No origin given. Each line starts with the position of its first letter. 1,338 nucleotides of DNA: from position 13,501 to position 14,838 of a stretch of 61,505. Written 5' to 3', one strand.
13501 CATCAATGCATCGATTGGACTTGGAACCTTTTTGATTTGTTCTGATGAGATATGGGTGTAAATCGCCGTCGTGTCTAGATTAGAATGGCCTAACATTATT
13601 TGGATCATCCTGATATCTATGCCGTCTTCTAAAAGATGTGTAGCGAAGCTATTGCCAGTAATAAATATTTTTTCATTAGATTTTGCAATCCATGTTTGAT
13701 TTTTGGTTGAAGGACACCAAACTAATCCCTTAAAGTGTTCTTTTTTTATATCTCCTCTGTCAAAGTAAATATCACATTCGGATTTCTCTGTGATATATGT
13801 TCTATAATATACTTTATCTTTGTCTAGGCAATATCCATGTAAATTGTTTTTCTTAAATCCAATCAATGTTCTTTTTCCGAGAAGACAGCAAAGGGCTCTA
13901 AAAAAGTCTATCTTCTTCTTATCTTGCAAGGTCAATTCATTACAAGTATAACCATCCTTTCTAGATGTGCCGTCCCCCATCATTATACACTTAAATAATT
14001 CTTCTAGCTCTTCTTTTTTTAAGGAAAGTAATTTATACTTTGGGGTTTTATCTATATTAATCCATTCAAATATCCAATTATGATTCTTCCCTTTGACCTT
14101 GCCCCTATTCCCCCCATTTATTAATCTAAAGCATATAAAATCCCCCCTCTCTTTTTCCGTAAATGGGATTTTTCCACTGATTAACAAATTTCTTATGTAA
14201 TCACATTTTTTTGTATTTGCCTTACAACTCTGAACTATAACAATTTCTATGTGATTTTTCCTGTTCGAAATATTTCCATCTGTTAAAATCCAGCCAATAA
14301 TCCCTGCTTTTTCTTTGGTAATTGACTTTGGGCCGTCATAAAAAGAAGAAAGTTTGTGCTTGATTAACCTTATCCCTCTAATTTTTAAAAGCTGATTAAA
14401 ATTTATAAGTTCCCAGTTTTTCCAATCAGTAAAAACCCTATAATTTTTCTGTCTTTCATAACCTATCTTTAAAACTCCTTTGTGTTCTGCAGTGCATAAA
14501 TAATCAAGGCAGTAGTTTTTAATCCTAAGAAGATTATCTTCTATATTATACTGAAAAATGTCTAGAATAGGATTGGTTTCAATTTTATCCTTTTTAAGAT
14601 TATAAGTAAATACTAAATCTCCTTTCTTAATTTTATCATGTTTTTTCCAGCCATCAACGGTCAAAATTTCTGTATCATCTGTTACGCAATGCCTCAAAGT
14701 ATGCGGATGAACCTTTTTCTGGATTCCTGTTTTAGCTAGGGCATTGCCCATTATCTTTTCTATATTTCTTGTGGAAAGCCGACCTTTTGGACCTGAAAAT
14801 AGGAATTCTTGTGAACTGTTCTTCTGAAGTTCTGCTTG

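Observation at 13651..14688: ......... intein inserted in the active-site box of a XerA/XerC-type tyrosine recombinase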

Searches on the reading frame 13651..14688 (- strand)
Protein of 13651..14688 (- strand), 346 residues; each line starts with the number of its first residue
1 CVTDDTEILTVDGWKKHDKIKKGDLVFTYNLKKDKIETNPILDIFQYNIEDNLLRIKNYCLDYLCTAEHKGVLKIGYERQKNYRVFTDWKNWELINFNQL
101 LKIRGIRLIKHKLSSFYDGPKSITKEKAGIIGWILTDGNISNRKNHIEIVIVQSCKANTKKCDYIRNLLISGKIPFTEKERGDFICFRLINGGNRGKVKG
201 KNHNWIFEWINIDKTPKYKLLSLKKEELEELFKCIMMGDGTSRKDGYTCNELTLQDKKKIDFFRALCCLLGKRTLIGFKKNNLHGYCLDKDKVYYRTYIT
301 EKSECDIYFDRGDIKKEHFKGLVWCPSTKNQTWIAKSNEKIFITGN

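Call 4: search_protein_families(library=pfam, max_evalue=0.1, proteins=[window:13651-14688:-])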
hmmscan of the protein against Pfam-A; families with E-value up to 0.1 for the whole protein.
window:13651-14688:- (346 aa): 2 families
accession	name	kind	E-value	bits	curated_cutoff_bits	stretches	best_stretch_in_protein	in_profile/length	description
PF07591.16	PT-HINT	-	0.054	14.2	27.7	0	8-49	2-43/137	Pretoxin HINT domain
PF14890.11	Intein_splicing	-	0.079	13.2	35.8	0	3-310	64-121/155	Intein splicing domain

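Call 5: search_protein_families(library=ncbifam, max_evalue=0.1, proteins=[window:13651-14688:-])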
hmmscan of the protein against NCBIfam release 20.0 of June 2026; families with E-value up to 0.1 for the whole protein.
window:13651-14688:- (346 aa): 0 families

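Call 6: search_solved_structures(query=window:13651-14688:-, max_evalue=10, show_alignments=3)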
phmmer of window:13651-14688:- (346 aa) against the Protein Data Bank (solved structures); distinct sequences matched with E-value up to 10: 4.
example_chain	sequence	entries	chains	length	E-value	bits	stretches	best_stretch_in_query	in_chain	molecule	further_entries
6y75_B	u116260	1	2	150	0.29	13.5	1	4-70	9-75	NAD(P)(+)--arginine ADP-ribosyltransferase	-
6y75_A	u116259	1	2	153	0.31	13.4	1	4-70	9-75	NAD(P)(+)--arginine ADP-ribosyltransferase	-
6tmm_BBB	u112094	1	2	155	0.32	13.4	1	4-70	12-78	NAD(P)(+)--arginine ADP-ribosyltransferase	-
6tmm_AAA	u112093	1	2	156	0.32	13.4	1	4-70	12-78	NAD(P)(+)--arginine ADP-ribosyltransferase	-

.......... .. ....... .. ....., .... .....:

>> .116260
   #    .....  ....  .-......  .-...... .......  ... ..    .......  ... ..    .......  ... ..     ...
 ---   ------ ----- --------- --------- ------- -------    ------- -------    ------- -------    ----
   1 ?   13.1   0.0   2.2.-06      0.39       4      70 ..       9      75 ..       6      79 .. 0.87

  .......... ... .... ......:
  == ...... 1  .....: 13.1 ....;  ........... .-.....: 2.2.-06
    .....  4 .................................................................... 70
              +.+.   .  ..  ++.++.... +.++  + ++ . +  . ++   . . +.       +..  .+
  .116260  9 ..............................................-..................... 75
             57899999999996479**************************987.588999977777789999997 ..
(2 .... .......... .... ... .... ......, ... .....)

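Call 7: find_homologous_proteins(query=window:13651-14688:-, max_evalue=0.001)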
Query window:13651-14688:- (346 aa): 24 proteins with E <= 0.001 among 1410 candidates.
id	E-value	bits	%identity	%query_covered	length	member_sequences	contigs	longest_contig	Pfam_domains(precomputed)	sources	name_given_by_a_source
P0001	2.3e-208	710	88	100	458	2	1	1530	PF00589.28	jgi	-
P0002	7.3e-115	402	53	100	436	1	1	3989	PF00589.28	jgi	jgi:hypothetical protein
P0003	5.8e-78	281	44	100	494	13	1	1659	PF00589.28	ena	-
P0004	4.5e-76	275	44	100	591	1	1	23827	PF13495.13,PF00589.28,PF02899.24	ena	-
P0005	7.5e-75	270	46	100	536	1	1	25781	PF00589.28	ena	-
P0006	1.3e-68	250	43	100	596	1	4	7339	PF13495.13,PF00589.28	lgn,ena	-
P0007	1.4e-65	240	43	100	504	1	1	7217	PF00589.28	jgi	-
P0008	1.7e-65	240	41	100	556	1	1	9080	PF00589.28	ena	-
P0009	6.6e-62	228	43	100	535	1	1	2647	PF00589.28,PF14890.12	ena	-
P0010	3.9e-61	225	41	100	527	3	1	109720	-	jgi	jgi:hypothetical protein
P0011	2.3e-60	223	40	100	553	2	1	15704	PF00589.28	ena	-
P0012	4.0e-60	222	40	100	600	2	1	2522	PF00589.28,PF02899.24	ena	-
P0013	3.1e-59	219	40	100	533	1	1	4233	PF00589.28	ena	-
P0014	2.0e-54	203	38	100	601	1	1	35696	PF13495.13,PF00589.28,PF02899.24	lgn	-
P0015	8.0e-54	201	39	100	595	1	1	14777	PF00589.28,PF22823.3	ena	-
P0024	9.3e-7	46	25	100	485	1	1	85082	-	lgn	-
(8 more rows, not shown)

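Call 26: predict_structure(alignment_id=A1)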
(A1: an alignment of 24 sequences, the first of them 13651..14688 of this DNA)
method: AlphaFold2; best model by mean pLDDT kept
length: 346 residues; sequences in the alignment: 24
mean_pLDDT: 90.7   pTM: 0.90
mean pLDDT of the five models: 90.7, 90.6, 90.5, 90.4, 90.2
residues with pLDDT >= 90: 278; 70-90: 34; 50-70: 22; < 50: 12
segments of 3 or more residues with pLDDT < 50: 193-199
pLDDT, mean of each block of 10 residues (from residue 1): 97 97 98 98 98 96 97 95 93 96 92 98 97 95 83 93 96 93 93 49 82 95 98 93 58 91 98 88 54 86 93 95 98 97 96
secondary structure, 60 per line:
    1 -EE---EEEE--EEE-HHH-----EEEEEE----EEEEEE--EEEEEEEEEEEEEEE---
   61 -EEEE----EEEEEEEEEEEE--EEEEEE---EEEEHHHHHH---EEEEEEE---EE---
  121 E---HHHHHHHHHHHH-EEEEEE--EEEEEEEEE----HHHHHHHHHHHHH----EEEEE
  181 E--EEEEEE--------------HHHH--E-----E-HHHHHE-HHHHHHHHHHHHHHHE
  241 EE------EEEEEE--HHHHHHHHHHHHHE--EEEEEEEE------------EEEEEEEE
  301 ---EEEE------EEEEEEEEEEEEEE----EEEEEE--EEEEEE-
elements in order: E7-10 E13-15 E25-30 E35-40 E43-57 E62-65 E70-81 E84-89 E93-96 H97-102 E106-112 H125-136 E138-143 E146-154 H159-171 E176-181 E184-189 H204-207 H218-222 H225-239 E240-242 E249-254 H257-269 E273-280 E293-300 E304-307 E314-327 E332-337 E340-345

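Call 29: fold_search(model_id=the predicted structure, library=pdb)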
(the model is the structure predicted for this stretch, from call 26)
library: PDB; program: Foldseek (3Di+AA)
matches with E <= 10: 719; with E <= 0.001: 58
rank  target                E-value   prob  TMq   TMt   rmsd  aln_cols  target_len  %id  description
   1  1ef0_A                7.4e-12  1.00  0.61  0.51   7.5       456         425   11  CRYSTAL STRUCTURE OF PI-SCEI MINIPRECURSOR (released 2000-06-07)
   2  7qsu                  1.1e-11  1.00  0.62  0.60   5.8       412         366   12  Crystal structure of homing endonuclease-associated TliVMA intein (C1A, d333-339) (released 2022-03-30)
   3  1vde_B                1.4e-11  1.00  0.62  0.51   7.7       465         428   10  PI-SCEI, A HOMING ENDONUCLEASE WITH PROTEIN SPLICING ACTIVITY (released 1998-04-08)
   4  1dq3                  5.7e-11  1.00  0.62  0.49   8.1       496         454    9  CRYSTAL STRUCTURE OF AN ARCHAEAL INTEIN-ENCODED HOMING ENDONUCLEASE PI-PFUI (released 2000-07-05)
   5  1vde_A                6.7e-11  1.00  0.61  0.51   7.8       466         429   10  PI-SCEI, A HOMING ENDONUCLEASE WITH PROTEIN SPLICING ACTIVITY (released 1998-04-08)
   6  7qss                  3.5e-10  1.00  0.58  0.48   7.3       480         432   11  Crystal structure of homing endonuclease-associated TliVMA intein (C1A) (released 2022-03-30)
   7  1lws_A                4.2e-10  1.00  0.59  0.50  10.0       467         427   10  Crystal structure of the intein homing endonuclease PI-SceI bound to its recognition sequence (released 2002-09-27)
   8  1lwt_A                6.1e-10  1.00  0.61  0.49  10.0       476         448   12  Crystal structure of the intein homing endonuclease PI-SceI bound to its substrate DNA (Ca2+ free) (released 2002-09-27)
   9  7qst                  7.7e-10  1.00  0.54  0.52   8.2       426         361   12  Crystal structure of homing endonuclease-associated PhoVMA intein (C1A) (released 2022-03-30)
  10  1dfa                  1.3e-09  1.00  0.57  0.50   8.2       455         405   10  CRYSTAL STRUCTURE OF PI-SCEI IN C2 SPACE GROUP (released 1999-12-08)
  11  1jva_B                3.2e-09  1.00  0.60  0.50   9.1       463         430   10  CRYSTAL STRUCTURE OF THE VMA1-DERIVED ENDONUCLEASE BEARING THE N AND C EXTEIN PROPEPTIDES (released 2002-08-29)
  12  1um2_A                6.6e-09  1.00  0.55  0.47  10.1       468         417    9  Crystal Structure of the Vma1-Derived Endonuclease with the Ligated Extein Segment (released 2004-09-22)
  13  1jva_A                1.1e-08  1.00  0.59  0.50   7.5       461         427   10  CRYSTAL STRUCTURE OF THE VMA1-DERIVED ENDONUCLEASE BEARING THE N AND C EXTEIN PROPEPTIDES (released 2002-08-29)
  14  1um2_B                1.4e-08  1.00  0.61  0.52   9.3       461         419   11  Crystal Structure of the Vma1-Derived Endonuclease with the Ligated Extein Segment (released 2004-09-22)
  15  2cw7                  1.6e-08  1.00  0.50  0.34  20.9       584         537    9  Crystal structure of intein homing endonuclease II (released 2006-04-18)
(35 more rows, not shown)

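Call 32: search_protein_representatives(protein=window:13651-14688:-)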
Query: 346 residues. Proteins with E-value up to 0.001 (for the whole library): 3606; up to 1e-10: 970; up to 1e-30: 50. The best 150 are listed.
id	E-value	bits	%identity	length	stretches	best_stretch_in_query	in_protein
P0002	2.3e-115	402.1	55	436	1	4-346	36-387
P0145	1.0e-109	383.5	54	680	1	2-346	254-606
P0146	6.8e-103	361.1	56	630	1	1-346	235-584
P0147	1.7e-85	303.8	51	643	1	1-346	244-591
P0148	1.4e-82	294.2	49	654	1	1-346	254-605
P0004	1.4e-76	274.5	48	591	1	1-346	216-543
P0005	2.4e-75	270.4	49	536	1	1-346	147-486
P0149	3.0e-68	247.1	47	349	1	2-343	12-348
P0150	7.3e-68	245.8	45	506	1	1-346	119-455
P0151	3.2e-67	243.7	45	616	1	1-346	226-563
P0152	9.6e-65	235.6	46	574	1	1-346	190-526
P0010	1.2e-61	225.3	43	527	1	1-346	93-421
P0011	7.4e-61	222.8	43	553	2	1-346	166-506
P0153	3.8e-60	220.4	42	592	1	1-346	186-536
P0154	8.3e-60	219.3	41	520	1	1-346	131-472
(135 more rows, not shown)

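Call 45: search_solved_structures(query=A2, max_evalue=10, show_alignments=4)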
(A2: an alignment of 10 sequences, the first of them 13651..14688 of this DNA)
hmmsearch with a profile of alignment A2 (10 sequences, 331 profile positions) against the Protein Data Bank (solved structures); distinct sequences matched with E-value up to 10: 21.
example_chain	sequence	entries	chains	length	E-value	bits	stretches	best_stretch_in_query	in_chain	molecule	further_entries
7qss_A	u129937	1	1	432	2.3e-07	33.8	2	94-291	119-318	V-type ATP synthase alpha chain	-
7qsu_A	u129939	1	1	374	1.2e-05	28.1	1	94-291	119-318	V-ATPase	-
6zgq_A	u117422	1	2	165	4.6e-05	26.2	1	6-80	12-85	AceL NrdHF-1-1 Intein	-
2jmz_A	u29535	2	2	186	0.00023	23.8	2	25-75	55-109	Hypothetical protein MJ0781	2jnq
9hth_A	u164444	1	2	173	0.00026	23.7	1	24-78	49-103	DNA-directed DNA polymerase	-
7cfv_A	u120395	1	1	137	0.00042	23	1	3-69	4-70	Spl DnaX mini-intein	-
6y75_B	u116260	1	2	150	0.027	17.1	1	15-72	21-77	NAD(P)(+)--arginine ADP-ribosyltransferase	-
6y75_A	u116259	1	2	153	0.028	17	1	15-72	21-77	NAD(P)(+)--arginine ADP-ribosyltransferase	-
6tmm_BBB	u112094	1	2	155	0.029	17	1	15-72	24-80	NAD(P)(+)--arginine ADP-ribosyltransferase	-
6tmm_AAA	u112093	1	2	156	0.029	17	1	15-72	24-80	NAD(P)(+)--arginine ADP-ribosyltransferase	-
2cw7_A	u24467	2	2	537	0.033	16.8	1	24-58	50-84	Endonuclease PI-PkoII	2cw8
3ifj_A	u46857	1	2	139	0.15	14.7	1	7-45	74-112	Endonuclease PI-MtuI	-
3igd_A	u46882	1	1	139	0.19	14.3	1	7-45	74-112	Endonuclease PI-MtuI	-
2in9_A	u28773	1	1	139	0.19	14.3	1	7-45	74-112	Endonuclease PI-MtuI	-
2in0_A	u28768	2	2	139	0.19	14.3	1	7-45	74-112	Endonuclease PI-MtuI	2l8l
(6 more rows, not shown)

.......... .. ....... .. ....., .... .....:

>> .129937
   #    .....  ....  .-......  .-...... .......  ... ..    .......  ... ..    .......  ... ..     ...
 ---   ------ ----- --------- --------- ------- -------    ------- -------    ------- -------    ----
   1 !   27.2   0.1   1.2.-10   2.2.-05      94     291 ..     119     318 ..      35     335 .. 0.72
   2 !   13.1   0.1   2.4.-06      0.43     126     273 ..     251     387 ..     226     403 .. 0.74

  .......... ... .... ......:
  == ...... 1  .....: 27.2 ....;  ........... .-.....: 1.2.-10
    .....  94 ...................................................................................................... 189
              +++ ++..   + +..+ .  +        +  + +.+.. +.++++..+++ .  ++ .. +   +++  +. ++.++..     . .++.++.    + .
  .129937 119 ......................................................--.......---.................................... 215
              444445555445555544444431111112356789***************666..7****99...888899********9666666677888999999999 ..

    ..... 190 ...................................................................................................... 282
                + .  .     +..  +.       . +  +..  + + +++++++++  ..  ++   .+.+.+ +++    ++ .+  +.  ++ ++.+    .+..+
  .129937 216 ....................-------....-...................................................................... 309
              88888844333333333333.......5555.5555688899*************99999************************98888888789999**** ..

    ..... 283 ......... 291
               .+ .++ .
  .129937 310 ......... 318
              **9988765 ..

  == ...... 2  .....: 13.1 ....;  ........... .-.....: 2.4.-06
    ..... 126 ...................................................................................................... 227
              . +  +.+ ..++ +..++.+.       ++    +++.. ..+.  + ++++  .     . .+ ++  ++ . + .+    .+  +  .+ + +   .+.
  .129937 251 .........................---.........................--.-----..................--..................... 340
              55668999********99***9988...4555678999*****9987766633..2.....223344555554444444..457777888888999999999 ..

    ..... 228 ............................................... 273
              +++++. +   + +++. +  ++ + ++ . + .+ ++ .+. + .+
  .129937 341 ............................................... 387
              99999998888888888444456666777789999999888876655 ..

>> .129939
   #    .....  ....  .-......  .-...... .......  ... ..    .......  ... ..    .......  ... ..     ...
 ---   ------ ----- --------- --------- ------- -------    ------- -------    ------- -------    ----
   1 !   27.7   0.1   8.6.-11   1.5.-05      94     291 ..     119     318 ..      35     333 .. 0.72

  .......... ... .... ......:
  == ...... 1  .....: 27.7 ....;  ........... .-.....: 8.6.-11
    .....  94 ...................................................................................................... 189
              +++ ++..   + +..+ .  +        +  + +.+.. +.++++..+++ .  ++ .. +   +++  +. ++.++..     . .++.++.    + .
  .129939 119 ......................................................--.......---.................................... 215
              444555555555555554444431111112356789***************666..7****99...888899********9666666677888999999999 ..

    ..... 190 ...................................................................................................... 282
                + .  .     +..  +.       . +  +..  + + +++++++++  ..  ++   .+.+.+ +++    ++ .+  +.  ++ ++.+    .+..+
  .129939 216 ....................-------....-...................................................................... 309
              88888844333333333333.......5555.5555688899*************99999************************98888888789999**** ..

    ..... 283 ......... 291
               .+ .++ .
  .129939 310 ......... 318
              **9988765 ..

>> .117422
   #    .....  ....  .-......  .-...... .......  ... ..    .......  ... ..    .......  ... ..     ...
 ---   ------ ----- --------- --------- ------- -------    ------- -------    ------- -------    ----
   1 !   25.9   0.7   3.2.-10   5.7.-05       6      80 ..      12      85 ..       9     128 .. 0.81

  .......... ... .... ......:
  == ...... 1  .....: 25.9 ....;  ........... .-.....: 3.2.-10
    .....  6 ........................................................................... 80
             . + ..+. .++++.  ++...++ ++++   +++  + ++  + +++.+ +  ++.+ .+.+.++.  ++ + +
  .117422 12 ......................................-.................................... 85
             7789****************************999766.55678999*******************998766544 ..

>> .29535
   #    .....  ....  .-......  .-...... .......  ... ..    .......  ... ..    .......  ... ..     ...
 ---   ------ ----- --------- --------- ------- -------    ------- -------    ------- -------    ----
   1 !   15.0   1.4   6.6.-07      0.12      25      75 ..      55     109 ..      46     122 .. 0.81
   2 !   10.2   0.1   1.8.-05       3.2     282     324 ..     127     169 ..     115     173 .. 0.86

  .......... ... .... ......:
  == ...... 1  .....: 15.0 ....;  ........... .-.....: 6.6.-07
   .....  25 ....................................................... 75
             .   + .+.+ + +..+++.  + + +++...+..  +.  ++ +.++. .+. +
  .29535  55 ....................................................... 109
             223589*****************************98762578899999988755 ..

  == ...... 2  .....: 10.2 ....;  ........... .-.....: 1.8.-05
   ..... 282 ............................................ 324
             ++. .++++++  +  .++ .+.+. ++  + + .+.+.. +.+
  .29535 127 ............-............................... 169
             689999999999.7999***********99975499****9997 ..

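Call 50: find_encoding_contigs(protein=P0004, flank=10000, max_places=1)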
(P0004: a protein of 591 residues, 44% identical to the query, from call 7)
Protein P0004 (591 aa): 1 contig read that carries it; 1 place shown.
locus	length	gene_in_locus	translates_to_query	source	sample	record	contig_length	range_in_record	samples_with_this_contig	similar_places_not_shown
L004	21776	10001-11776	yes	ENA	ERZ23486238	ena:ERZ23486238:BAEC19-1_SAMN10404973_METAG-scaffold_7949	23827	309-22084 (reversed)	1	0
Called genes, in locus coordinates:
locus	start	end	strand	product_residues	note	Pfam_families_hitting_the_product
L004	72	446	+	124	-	-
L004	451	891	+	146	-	-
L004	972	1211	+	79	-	-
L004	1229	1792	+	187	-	-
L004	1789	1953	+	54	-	-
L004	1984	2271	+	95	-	-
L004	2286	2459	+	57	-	-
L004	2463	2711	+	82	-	PF04026:SpoVG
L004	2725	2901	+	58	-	-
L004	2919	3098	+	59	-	-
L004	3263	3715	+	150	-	-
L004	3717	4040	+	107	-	-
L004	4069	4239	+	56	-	-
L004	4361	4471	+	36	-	-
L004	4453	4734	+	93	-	-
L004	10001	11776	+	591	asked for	PF02899:Phage_int_SAM_1, PF13495:Phage_int_SAM_4 (weak), PF00589:Phage_integrase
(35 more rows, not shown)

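Call 51: find_encoding_contigs(protein=P0005, flank=10000, max_places=1)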
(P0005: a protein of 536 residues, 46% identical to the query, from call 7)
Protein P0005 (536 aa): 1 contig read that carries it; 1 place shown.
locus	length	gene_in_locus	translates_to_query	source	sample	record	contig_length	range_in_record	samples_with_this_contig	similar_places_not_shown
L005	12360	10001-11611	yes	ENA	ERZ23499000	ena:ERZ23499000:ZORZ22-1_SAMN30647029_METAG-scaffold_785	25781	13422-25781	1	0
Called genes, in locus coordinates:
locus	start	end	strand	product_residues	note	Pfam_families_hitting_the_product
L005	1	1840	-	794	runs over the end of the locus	PF08706:D5_N, PF19263:DUF5906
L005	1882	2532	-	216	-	-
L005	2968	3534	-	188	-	-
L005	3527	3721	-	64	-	-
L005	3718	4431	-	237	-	-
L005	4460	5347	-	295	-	-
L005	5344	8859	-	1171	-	PF01966:HD (weak)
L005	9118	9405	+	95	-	-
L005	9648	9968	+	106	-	-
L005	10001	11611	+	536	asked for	PF00589:Phage_integrase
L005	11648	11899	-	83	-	-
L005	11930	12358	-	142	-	?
